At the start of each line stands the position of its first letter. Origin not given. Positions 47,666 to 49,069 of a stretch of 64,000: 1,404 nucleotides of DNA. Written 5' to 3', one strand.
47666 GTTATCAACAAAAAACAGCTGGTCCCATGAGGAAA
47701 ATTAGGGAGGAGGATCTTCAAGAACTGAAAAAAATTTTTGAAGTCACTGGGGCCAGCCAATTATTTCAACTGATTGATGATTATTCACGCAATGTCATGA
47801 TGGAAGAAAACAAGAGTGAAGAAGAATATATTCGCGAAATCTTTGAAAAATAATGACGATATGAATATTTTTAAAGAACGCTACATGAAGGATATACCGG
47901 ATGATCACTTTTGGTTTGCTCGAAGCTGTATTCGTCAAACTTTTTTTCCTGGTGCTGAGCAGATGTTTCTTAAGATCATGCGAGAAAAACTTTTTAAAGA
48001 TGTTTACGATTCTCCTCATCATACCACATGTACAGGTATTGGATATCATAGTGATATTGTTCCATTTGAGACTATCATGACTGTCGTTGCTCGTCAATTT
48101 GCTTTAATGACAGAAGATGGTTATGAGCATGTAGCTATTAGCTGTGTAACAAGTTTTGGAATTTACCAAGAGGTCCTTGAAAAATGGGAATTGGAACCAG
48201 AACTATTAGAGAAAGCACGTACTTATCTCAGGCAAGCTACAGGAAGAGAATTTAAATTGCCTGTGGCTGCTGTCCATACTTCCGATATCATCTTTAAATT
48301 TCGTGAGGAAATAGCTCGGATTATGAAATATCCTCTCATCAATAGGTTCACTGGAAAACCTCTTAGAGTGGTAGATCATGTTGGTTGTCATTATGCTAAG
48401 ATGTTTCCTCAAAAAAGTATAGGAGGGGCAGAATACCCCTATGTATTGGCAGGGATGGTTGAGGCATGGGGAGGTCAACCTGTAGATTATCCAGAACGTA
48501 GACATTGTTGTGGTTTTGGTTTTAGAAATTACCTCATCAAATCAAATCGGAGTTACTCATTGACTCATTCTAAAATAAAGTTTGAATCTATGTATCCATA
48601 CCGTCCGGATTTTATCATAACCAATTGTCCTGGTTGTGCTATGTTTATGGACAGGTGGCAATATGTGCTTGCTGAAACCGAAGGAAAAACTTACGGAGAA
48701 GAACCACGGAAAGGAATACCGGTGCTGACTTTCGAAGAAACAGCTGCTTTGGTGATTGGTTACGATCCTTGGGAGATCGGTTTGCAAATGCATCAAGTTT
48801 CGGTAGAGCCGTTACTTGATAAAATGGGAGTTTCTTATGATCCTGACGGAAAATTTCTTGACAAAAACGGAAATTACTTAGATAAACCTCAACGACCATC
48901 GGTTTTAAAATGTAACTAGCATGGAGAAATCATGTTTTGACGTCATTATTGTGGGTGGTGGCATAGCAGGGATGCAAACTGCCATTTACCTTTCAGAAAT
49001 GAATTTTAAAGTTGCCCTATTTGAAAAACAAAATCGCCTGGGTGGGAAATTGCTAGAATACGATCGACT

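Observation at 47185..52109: Five-gene HdrC/HdrB/HdrA-like + ferredoxin + membrane-anchored HdrE::HdrD-like fusion operon with no obvious substrate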

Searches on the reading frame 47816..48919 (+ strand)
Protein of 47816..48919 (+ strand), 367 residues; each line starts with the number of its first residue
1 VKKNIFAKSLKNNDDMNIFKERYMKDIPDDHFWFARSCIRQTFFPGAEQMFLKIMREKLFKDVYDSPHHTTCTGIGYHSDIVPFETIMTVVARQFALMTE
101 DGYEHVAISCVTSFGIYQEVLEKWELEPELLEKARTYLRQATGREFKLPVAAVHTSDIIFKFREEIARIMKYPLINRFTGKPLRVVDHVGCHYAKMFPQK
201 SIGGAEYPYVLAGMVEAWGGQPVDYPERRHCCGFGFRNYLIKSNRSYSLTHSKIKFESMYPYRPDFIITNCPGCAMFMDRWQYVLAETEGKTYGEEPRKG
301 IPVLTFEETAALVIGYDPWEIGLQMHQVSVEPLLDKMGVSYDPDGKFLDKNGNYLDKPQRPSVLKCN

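Call 3: search_protein_families(library=pfam, proteins=[window:47816-48919:+], max_evalue=0.01)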
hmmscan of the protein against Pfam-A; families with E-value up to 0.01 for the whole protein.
window:47816-48919:+ (367 aa): 1 family
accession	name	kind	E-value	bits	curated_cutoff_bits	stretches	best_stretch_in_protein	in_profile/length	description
PF02754.22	CCG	-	2.6e-10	40.7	20.6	1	188-278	4-84/85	Cysteine-rich domain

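Call 4: search_protein_families(library=ncbifam, proteins=[window:47816-48919:+], max_evalue=0.01)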
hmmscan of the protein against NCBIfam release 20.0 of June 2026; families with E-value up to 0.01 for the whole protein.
window:47816-48919:+ (367 aa): 4 families
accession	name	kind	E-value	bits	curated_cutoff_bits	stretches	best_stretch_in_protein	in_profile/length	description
NF041780.1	hetero_SS_HdrB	equivalog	3.7e-39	134.8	450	1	27-336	1-304/304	ferredoxin:CoB-CoM heterodisulfide reductase subunit HdrB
TIGR03288.1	CoB_CoM_SS_B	equivalog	1.8e-31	109.5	345.15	1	34-337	4-290/290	CoB--CoM heterodisulfide reductase subunit B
NF042965.1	MFR_anch_SdhE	equivalog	2.2e-08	34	500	1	71-326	40-274/282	8-methylmenaquinol:fumarate reductase membrane anchor subunit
NF045670.1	quin_L_LdhH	equivalog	4.5e-07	28.5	800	1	31-277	468-684/706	L-lactate dehydrogenase (quinone) large subunit LdhH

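Call 16: search_solved_structures(query=window:47861-48919:+, max_evalue=0.001, show_alignments=2)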
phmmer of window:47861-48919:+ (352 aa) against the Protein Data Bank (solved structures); distinct sequences matched with E-value up to 0.001: 5.
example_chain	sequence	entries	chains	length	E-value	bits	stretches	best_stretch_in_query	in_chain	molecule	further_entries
9sfi_C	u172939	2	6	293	1.8e-29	106.3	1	19-323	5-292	H(2)/formate:CoB-CoM heterodisulfide,ferredoxin reductase subunit B2 | Heterodisulfide reductase subunit B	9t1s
5odc_B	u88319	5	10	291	2.4e-26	96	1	19-321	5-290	Heterodisulfide reductase, subunit B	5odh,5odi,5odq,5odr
8rvu_b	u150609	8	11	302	4.3e-20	75.4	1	21-322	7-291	H(2):CoB-CoM heterodisulfide,ferredoxin reductase subunit B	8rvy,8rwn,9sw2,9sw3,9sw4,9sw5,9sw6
8rvv_B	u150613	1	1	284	2.8e-18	69.4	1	21-315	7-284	H(2):CoB-CoM heterodisulfide,ferredoxin reductase subunit B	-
7bkb_B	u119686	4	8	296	2e-17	66.6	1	18-322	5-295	CoB--CoM heterodisulfide reductase subunit B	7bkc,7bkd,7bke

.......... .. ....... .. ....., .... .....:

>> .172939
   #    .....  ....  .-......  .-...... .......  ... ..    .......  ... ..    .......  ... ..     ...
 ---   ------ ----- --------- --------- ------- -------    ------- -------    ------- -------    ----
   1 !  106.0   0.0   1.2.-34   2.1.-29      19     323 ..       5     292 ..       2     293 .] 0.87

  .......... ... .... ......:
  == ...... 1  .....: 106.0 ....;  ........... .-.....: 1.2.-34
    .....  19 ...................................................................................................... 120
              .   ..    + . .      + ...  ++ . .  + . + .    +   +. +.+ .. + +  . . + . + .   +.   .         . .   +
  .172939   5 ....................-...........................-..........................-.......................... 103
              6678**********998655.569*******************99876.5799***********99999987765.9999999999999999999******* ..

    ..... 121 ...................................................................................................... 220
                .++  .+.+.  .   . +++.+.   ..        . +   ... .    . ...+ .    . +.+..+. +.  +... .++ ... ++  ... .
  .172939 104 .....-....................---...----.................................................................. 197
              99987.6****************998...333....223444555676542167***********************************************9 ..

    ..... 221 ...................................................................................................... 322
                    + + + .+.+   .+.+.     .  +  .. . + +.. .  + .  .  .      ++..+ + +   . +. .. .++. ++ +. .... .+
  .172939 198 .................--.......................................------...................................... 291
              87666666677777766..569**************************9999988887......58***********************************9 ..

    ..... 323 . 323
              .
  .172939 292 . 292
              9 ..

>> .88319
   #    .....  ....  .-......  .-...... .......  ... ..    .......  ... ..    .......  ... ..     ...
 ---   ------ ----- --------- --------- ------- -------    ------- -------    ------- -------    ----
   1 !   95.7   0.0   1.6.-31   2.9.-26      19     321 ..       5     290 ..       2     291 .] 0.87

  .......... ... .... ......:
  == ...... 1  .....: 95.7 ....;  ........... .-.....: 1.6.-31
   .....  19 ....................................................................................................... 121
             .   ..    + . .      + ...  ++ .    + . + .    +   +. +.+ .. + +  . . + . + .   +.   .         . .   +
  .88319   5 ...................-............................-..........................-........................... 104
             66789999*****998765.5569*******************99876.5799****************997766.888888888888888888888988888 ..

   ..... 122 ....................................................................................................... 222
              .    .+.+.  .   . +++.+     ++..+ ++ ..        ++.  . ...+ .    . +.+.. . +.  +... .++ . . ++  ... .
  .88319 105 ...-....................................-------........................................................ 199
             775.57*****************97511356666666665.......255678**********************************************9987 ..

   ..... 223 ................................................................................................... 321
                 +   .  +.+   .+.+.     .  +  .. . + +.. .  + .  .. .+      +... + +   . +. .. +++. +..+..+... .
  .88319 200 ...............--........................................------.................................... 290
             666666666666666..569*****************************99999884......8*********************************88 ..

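Call 42: find_homologous_proteins(query=window:47861-48919:+)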
Query window:47861-48919:+ (352 aa): 2796 proteins with E <= 0.001 among 3586 candidates; the best 120 are listed.
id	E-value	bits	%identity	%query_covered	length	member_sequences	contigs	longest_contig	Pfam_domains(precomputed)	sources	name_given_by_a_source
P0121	1.1e-219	747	87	99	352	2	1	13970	PF02754.22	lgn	-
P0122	1.2e-201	688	80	99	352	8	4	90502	PF02754.22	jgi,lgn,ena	-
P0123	1.1e-195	668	64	67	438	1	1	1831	PF03931.22,PF02754.22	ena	-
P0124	4.8e-167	574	66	98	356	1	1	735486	PF02754.22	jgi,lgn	jgi:heterodisulfide reductase subunit B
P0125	1.4e-166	572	66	98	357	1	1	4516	PF02754.22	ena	-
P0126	2.0e-166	572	66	98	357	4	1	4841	PF02754.22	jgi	-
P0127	6.1e-166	570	67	96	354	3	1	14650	PF02754.22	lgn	-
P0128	7.6e-166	570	66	98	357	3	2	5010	PF02754.22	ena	-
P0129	9.5e-166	569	65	98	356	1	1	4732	PF02754.22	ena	-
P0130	9.8e-166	569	67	95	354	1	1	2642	PF02754.22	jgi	jgi:heterodisulfide reductase subunit B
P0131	2.7e-165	568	66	98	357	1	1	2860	PF02754.22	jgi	jgi:heterodisulfide reductase subunit B1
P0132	2.7e-165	568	66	99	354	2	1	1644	PF02754.22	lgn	-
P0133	2.7e-165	568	67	99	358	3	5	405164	PF02754.22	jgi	jgi:heterodisulfide reductase subunit B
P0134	3.1e-165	568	67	98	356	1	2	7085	PF02754.22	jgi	jgi:heterodisulfide reductase subunit B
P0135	3.2e-165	568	65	97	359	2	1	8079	PF02754.22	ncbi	-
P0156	5.0e-164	564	67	97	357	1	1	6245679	PF02754.22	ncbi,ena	-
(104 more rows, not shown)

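Call 49: find_encoding_contigs(protein=P0122, flank=10000, max_places=3)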
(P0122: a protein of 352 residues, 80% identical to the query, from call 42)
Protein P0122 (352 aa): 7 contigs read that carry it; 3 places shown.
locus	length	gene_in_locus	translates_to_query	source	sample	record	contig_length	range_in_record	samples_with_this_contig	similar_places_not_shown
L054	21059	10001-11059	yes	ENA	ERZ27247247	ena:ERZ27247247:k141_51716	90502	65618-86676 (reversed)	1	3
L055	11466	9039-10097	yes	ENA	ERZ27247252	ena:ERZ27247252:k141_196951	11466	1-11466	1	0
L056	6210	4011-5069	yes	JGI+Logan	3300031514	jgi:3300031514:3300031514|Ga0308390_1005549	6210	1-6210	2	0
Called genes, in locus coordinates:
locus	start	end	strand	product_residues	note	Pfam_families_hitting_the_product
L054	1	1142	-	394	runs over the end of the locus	PF03116:NQR2_RnfD_RnfE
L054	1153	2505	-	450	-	PF05896:NQRA_N, PF24836:NQRA_2nd, PF11973:NQRA_SLBB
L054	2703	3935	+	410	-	PF17116:T9SS_plug_1st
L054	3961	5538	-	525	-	PF00221:Lyase_aromatic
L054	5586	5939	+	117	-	PF01910:Thiamine_BP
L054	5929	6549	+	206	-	PF13568:OMP_b-brl_2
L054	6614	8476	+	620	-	PF18962:Por_Secre_tail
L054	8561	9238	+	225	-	PF02223:Thymidylate_kin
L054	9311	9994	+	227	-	PF13237:Fer4_10, PF12838:Fer4_7 (weak), PF13183:Fer4_8, PF13187:Fer4_9, PF13534:Fer4_17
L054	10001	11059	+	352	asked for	PF02754:CCG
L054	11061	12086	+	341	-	PF00070:Pyr_redox (faint), PF00890:FAD_binding_2 (weak), PF01134:GIDA (faint), PF01266:DAO (weak), PF07992:Pyr_redox_2, PF12831:FAD_oxidored (weak), PF13450:NAD_binding_8 (weak), PF13738:Pyr_redox_3 (weak), +1 more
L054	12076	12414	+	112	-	PF12797:Fer4_2 (faint), PF14697:Fer4_21 (faint), PF00037:Fer4 (faint), PF12837:Fer4_6 (faint), PF13183:Fer4_8, PF12838:Fer4_7 (weak), PF13187:Fer4_9, PF13534:Fer4_17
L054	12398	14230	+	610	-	PF13183:Fer4_8 (weak), PF13534:Fer4_17 (weak), PF02754:CCG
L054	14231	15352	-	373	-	PF00027:cNMP_binding, PF13545:HTH_Crp_2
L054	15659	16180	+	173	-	PF02812:ELFV_dehydrog_N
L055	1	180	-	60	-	?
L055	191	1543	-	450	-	PF05896:NQRA_N, PF24836:NQRA_2nd, PF11973:NQRA_SLBB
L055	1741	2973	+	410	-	PF17116:T9SS_plug_1st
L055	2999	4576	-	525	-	PF00221:Lyase_aromatic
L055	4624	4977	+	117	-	PF01910:Thiamine_BP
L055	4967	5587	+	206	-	PF13568:OMP_b-brl_2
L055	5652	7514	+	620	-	PF18962:Por_Secre_tail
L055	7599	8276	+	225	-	PF02223:Thymidylate_kin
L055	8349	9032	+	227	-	PF13237:Fer4_10, PF12838:Fer4_7 (weak), PF13183:Fer4_8, PF13187:Fer4_9, PF13534:Fer4_17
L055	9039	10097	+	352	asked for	PF02754:CCG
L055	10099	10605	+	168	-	PF03486:HI0933_like (weak), PF07992:Pyr_redox_2, PF13738:Pyr_redox_3 (weak), PF00890:FAD_binding_2 (weak), PF01266:DAO (weak), PF12831:FAD_oxidored, PF13450:NAD_binding_8, PF03486:HI0933_like (weak), +2 more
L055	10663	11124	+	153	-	-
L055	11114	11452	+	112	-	PF12797:Fer4_2 (faint), PF14697:Fer4_21 (faint), PF00037:Fer4 (faint), PF12837:Fer4_6 (faint), PF13183:Fer4_8, PF12838:Fer4_7 (weak), PF13187:Fer4_9, PF13534:Fer4_17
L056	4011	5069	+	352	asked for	PF02754:CCG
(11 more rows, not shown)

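Call 50: find_encoding_contigs(protein=P0156, flank=10000, max_places=2)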
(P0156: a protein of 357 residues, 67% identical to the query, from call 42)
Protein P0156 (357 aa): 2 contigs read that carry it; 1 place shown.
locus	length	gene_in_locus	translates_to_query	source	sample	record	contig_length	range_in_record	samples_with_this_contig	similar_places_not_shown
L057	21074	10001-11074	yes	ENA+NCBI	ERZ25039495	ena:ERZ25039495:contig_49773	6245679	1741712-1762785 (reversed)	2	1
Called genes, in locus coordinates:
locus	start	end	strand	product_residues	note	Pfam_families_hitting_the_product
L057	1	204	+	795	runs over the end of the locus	PF12704:MacB_PCD, PF02687:FtsX, PF12704:MacB_PCD (weak), PF02687:FtsX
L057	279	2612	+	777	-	PF12704:MacB_PCD, PF02687:FtsX, PF12704:MacB_PCD (weak), PF02687:FtsX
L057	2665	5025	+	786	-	PF12704:MacB_PCD, PF02687:FtsX, PF12704:MacB_PCD, PF02687:FtsX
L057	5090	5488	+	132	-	PF04480:DUF559, PF18741:MTES_1575 (weak)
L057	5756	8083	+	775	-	PF12704:MacB_PCD, PF02687:FtsX, PF12704:MacB_PCD, PF02687:FtsX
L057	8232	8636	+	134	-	PF04480:DUF559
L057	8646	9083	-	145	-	PF00472:RF-1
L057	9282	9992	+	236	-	PF13183:Fer4_8, PF13187:Fer4_9 (weak), PF13484:Fer4_16 (faint), PF13534:Fer4_17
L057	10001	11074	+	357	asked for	PF02754:CCG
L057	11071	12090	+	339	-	PF00070:Pyr_redox (weak), PF00890:FAD_binding_2 (weak), PF01134:GIDA (weak), PF07992:Pyr_redox_2, PF12831:FAD_oxidored, PF13450:NAD_binding_8, PF03486:HI0933_like, PF07992:Pyr_redox_2 (weak), +4 more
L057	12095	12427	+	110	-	PF13237:Fer4_10 (faint), PF12800:Fer4_4 (faint), PF13183:Fer4_8, PF12838:Fer4_7, PF13187:Fer4_9, PF13534:Fer4_17 (weak)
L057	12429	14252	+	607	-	PF13237:Fer4_10 (faint), PF12838:Fer4_7 (weak), PF13183:Fer4_8, PF13187:Fer4_9 (faint), PF13534:Fer4_17, PF02754:CCG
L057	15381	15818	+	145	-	-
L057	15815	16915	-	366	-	PF01820:Dala_Dala_lig_N, PF01071:GARS_A (weak), PF02222:ATP-grasp, PF07478:Dala_Dala_lig_C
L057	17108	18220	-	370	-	PF06379:RhaT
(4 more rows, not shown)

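Call 72: search_protein_representatives(protein=window:47861-48919:+)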
Query: 352 residues. Proteins with E-value up to 0.001 (for the whole library): 656; up to 1e-10: 228; up to 1e-30: 51. The best 150 are listed.
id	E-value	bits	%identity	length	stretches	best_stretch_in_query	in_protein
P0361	4.1e-160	549.3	65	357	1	2-349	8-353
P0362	9.1e-122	423.1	63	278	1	5-272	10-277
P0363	6.4e-102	357.8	61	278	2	7-171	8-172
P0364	1.6e-95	336.7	69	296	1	149-345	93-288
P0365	1.7e-88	313.6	46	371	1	5-325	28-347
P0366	1.5e-85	303.9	67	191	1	172-351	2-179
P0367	8.3e-79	281.8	60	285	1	7-211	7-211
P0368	2.5e-73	263.7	69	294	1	192-351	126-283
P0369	1.6e-72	261.1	45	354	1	11-329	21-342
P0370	2.3e-70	254.0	62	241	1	7-189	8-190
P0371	2.7e-69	250.5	59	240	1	6-185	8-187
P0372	2.0e-66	241.0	61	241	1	8-185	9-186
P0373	3.9e-66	240.1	67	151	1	199-350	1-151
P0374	2.3e-62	227.7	44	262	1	7-249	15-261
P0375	5.1e-61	223.2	59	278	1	7-175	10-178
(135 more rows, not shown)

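Call 74: find_related_loci(query=P0369, collection=metagenome_contigs, flank=10000)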
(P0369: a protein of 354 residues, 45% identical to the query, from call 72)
Query P0369 (354 aa) in metagenome_contigs; peptide patterns used: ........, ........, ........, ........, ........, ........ (x = any residue, [..] = any of these).
115 stretches matched a pattern; 7 encode a relative of the query (tblastn E <= 1e-3); 7 distinct loci.
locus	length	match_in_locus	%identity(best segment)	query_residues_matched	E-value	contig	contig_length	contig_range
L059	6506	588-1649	99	1-354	0e+0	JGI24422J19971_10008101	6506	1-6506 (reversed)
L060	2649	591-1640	90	5-354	0e+0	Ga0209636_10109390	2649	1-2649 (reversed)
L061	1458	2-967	95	33-354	0e+0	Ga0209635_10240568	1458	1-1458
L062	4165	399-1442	84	3-354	0e+0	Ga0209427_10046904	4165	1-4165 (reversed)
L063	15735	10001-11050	84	1-354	0e+0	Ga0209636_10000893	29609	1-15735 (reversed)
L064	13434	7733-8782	84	1-354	0e+0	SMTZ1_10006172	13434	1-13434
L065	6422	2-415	99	217-354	2e-90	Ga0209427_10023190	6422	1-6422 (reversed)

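Call 79: search_protein_families(library=pfam, proteins=[L063:1029-2465:-, L063:2836-3384:+, L063:3596-3988:+, L063:4022-4627:+, L063:4679-5521:+, L063:5482-6504:+, L063:6501-6863:+, L063:6860-7531:-, L063:7779-8690:-, L063:8736-9149:-], max_evalue=0.001)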
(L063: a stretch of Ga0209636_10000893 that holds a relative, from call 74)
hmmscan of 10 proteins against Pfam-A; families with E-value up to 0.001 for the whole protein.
L063:1029-2465:- (478 aa): 2 families
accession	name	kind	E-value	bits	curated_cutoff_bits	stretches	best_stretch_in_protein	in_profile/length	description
PF03599.22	CdhD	-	6.5e-118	394.3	24.8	1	65-472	2-386/387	CO dehydrogenase/acetyl-CoA synthase delta subunit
PF04060.18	FeS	-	5.5e-12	45.6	23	1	13-44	1-32/33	Putative Fe-S cluster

L063:2836-3384:+ (182 aa): 1 family
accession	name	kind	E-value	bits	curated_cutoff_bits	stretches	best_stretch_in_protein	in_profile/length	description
PF01661.27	Macro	-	1.6e-38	131.7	22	1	32-142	1-118/118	Macro domain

L063:3596-3988:+ (130 aa): 1 family
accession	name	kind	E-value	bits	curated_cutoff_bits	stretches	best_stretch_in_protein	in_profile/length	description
PF01894.22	UPF0047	-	1.3e-36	125.8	27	1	16-129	1-117/117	Uncharacterised protein family UPF0047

L063:4022-4627:+ (201 aa): 2 families
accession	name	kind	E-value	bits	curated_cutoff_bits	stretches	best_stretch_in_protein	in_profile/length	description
PF00117.34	GATase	-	3.6e-56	190.3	22.8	1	4-177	1-176/190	Glutamine amidotransferase class-I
PF07722.19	Peptidase_C26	-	3.4e-12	47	20.5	1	75-173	104-219/219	Peptidase C26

L063:4679-5521:+ (280 aa): 2 families
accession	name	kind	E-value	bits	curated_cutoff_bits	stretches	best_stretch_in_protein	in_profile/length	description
PF09407.15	AbiEi_1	-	2.5e-18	67.1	22.2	1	101-232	11-141/142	AbiEi antitoxin C-terminal domain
PF01978.25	TrmB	-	0.00075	19.7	25.6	0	14-73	2-58/68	Sugar-specific transcriptional regulator TrmB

L063:5482-6504:+ (340 aa): 1 family
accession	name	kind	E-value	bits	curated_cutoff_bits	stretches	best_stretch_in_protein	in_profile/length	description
PF08843.17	AbiEii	-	9.2e-31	108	22.5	1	45-250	2-224/238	Nucleotidyl transferase AbiEii toxin, Type IV TA system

L063:6501-6863:+ (120 aa): 1 family
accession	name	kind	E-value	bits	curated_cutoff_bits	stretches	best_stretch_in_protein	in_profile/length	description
PF04892.17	VanZ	-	5.6e-08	33.9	30.1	1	43-115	58-118/126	VanZ like family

L063:6860-7531:- (223 aa): 6 families
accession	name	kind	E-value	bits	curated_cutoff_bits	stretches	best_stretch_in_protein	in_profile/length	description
PF00398.26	RrnaAD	-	2e-47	161.9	24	1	3-204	6-220/263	Ribosomal RNA adenine dimethylase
PF13649.12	Methyltransf_25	-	2.4e-07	31.8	27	1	31-98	1-70/97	Methyltransferase domain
PF01135.25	PCMT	-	1.7e-06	28.4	20.3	1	12-85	58-133/210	Protein-L-isoaspartate(D-aspartate) O-methyltransferase (PCMT)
PF08241.18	Methyltransf_11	-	7.2e-06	27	21.2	1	32-92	1-58/95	Methyltransferase domain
PF02475.24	TRM5-TYW2_MTfase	-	0.00014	22.3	28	1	24-135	33-146/164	TRM5/TYW2 methyltransferase domain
PF13847.12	Methyltransf_31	-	0.00014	22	27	1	27-111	3-82/145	Methyltransferase domain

L063:7779-8690:- (303 aa): 3 families
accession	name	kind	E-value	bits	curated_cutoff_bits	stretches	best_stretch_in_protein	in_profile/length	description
PF04055.27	Radical_SAM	-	2.2e-32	113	29.5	1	15-173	1-165/166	Radical SAM superfamily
PF06463.18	Mob_synth_C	-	6.2e-22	78.4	37.4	1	180-302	2-127/128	Molybdenum Cofactor Synthesis C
PF13353.11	Fer4_12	-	9.3e-06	26.4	22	1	19-118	13-114/137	4Fe-4S single cluster domain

L063:8736-9149:- (137 aa): 0 families
